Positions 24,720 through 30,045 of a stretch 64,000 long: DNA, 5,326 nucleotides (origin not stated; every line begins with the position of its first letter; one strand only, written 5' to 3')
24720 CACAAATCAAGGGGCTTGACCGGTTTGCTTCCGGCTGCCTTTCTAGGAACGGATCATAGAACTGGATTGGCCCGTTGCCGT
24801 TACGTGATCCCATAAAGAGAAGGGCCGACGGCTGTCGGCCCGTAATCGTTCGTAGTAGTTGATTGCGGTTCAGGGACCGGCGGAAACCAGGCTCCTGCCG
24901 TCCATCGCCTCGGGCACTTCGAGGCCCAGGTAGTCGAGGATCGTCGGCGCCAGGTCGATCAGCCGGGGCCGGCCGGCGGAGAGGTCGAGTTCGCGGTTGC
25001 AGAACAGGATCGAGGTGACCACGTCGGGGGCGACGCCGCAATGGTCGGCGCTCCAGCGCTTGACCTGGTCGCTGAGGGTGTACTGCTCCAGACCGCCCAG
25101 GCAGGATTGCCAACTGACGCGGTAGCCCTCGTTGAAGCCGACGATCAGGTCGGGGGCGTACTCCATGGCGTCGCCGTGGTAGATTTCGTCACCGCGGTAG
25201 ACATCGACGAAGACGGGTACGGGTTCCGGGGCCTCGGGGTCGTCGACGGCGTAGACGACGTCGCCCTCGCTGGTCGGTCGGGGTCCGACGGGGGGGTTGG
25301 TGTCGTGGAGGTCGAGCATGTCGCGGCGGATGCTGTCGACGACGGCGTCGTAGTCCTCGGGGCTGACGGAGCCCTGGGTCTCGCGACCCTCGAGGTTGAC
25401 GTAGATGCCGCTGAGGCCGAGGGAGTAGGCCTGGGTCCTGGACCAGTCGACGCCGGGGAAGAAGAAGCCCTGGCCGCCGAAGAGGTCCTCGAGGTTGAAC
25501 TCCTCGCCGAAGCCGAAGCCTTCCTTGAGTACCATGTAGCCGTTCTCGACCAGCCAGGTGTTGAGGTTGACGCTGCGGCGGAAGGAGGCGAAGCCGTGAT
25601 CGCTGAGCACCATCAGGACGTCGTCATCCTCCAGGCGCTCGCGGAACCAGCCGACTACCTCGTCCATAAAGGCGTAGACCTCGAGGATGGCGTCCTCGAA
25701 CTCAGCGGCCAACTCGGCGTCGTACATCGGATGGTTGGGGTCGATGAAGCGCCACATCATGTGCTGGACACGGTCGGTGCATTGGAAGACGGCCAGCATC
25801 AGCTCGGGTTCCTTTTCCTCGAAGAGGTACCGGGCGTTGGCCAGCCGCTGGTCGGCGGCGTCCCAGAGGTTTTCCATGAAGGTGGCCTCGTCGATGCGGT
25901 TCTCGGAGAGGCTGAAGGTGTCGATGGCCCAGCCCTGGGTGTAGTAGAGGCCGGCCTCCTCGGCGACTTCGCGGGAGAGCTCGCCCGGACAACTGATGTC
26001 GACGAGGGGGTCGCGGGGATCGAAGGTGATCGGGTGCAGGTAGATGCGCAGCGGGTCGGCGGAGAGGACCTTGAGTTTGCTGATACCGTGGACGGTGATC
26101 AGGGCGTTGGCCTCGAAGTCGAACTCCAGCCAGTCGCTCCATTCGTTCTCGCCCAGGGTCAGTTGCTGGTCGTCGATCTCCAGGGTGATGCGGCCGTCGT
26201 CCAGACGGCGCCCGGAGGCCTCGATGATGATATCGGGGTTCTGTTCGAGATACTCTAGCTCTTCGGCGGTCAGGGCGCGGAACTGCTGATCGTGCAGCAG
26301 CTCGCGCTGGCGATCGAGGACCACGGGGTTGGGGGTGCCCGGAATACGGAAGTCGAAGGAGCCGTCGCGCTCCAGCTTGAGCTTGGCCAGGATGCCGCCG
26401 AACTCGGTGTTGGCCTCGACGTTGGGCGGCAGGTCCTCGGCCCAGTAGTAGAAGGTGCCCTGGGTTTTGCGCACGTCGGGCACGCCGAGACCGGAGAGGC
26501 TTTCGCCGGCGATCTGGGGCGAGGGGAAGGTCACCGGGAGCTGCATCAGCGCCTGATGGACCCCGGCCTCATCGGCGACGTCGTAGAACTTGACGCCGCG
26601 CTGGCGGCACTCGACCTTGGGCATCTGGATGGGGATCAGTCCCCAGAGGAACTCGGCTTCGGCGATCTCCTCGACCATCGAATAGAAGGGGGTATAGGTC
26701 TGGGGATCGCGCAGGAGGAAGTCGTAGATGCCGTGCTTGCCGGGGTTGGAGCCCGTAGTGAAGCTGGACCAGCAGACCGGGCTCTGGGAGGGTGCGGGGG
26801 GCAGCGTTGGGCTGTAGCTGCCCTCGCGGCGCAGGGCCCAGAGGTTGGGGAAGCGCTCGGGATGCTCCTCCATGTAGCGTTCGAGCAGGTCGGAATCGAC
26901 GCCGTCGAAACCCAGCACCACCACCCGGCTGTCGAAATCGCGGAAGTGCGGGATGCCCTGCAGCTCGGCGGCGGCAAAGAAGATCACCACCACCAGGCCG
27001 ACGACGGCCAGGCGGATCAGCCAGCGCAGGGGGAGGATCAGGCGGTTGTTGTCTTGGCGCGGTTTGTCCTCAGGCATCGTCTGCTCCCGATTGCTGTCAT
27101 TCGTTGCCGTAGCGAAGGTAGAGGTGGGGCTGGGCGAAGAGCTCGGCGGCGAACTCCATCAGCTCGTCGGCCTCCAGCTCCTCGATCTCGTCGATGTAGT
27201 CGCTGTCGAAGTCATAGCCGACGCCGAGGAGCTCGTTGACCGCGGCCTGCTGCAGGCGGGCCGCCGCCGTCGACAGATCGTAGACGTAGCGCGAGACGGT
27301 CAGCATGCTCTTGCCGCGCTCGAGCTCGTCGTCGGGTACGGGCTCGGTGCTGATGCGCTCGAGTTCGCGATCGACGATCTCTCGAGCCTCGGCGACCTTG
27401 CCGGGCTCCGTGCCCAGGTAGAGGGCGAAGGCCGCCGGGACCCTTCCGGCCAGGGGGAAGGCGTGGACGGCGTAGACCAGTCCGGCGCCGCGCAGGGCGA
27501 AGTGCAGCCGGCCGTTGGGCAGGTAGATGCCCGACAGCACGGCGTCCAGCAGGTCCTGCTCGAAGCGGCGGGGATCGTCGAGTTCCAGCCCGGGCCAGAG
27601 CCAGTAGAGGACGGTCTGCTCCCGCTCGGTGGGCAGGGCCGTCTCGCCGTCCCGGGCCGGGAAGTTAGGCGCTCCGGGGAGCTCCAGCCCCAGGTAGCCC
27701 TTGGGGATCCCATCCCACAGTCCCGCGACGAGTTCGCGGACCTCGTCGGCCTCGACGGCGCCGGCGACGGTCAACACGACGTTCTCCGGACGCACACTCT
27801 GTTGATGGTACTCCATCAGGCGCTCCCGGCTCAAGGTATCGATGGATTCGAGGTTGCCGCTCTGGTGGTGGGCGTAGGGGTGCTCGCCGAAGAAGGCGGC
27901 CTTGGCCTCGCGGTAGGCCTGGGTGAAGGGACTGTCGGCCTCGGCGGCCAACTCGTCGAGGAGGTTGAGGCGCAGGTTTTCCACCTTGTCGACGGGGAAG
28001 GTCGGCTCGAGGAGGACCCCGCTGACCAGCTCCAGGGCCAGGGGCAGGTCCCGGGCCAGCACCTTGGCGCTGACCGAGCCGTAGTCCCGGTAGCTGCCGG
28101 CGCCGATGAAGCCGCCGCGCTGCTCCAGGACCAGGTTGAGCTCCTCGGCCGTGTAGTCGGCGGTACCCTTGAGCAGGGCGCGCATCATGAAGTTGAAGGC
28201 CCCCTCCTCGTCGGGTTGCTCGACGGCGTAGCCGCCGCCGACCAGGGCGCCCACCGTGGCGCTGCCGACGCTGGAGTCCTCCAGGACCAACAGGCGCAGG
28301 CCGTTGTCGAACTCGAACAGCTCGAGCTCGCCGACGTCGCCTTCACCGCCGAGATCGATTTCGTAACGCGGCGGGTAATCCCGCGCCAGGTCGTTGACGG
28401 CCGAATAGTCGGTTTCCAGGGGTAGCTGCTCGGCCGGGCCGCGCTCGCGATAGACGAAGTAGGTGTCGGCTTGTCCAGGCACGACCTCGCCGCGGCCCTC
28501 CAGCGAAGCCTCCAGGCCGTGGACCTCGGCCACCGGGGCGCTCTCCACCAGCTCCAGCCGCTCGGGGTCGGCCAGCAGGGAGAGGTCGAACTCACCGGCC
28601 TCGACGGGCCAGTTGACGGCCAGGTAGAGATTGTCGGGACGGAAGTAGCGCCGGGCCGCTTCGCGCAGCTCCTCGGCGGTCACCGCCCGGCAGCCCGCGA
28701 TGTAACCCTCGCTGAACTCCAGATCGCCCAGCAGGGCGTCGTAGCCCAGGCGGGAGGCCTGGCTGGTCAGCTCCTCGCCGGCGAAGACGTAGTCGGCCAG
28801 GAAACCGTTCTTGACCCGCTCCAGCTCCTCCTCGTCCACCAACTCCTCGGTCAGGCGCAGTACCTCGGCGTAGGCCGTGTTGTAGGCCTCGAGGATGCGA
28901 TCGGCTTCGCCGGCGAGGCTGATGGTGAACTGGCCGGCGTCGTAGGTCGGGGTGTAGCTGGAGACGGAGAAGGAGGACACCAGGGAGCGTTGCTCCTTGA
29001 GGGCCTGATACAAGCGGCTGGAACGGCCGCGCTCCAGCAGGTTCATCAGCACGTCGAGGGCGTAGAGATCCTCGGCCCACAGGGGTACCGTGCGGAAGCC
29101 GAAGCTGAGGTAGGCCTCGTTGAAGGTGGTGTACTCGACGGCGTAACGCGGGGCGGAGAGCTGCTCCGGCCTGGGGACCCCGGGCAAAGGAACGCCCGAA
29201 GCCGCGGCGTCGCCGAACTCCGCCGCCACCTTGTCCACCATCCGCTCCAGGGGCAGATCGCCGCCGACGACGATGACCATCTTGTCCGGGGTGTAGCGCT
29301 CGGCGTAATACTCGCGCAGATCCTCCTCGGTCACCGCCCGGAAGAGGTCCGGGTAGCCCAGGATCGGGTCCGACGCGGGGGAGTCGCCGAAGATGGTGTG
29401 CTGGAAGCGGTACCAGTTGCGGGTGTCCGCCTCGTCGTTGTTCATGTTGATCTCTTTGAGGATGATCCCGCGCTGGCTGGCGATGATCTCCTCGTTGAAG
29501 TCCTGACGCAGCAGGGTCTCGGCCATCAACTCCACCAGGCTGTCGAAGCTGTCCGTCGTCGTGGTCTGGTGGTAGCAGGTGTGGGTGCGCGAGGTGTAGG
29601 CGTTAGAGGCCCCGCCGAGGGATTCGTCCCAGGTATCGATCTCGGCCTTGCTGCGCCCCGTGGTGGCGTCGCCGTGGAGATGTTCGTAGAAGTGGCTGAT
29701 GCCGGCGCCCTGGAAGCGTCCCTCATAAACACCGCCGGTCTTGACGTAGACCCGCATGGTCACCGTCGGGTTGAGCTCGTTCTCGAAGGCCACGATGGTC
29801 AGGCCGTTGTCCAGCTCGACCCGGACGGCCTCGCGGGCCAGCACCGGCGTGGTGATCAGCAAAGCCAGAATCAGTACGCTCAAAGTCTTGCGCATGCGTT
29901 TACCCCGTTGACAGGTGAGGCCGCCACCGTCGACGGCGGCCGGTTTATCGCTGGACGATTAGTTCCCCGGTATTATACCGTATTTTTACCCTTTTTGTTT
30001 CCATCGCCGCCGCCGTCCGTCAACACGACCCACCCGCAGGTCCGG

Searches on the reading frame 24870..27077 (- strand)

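Call 70: search_protein_families(library=pfam, proteins=[window:24870-27077:-], max_evalue=0.00001)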
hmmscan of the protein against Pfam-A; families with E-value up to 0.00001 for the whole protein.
window:24870-27077:- (735 aa): 1 family
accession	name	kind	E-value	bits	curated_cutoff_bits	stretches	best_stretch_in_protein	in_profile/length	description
PF01663.27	Phosphodiest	-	2.2e-34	120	23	2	52-142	1-85/342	Type I phosphodiesterase / nucleotide pyrophosphatase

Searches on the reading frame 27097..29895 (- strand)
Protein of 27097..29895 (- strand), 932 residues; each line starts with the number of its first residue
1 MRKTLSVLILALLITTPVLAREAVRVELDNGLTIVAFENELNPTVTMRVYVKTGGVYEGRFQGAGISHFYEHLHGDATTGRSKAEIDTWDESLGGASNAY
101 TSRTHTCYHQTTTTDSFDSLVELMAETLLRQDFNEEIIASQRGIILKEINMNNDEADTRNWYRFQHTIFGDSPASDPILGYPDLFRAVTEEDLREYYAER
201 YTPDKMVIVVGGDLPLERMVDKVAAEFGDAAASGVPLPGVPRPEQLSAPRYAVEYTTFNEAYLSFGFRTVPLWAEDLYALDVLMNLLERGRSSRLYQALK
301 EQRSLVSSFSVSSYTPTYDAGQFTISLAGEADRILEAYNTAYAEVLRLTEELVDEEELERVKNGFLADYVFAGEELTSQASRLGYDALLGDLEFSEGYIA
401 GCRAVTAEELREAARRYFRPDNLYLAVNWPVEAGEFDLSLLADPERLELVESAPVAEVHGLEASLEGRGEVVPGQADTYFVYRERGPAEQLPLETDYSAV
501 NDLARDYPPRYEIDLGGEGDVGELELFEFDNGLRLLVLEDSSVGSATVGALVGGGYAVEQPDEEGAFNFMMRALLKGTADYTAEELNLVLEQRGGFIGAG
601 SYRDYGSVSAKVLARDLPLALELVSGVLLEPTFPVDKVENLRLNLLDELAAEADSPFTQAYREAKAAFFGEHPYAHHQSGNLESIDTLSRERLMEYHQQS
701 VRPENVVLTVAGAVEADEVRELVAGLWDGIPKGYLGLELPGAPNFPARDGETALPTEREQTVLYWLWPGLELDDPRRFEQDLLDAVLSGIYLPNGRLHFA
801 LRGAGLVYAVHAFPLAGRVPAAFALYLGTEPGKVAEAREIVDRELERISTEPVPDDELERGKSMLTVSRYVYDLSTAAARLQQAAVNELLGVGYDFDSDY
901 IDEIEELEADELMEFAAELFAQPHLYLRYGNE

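Call 70: search_protein_families(library=pfam, proteins=[window:27097-29895:-], max_evalue=0.00001)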
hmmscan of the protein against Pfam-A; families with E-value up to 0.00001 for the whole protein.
window:27097-29895:- (932 aa): 2 families
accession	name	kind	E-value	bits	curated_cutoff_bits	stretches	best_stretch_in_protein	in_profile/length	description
PF05193.26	Peptidase_M16_C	-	1.6e-64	217.6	23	2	188-364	2-180/181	Peptidase M16 inactive domain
PF00675.25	Peptidase_M16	-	6e-39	133.8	22.3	2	35-169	2-136/149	Insulinase (Peptidase family M16)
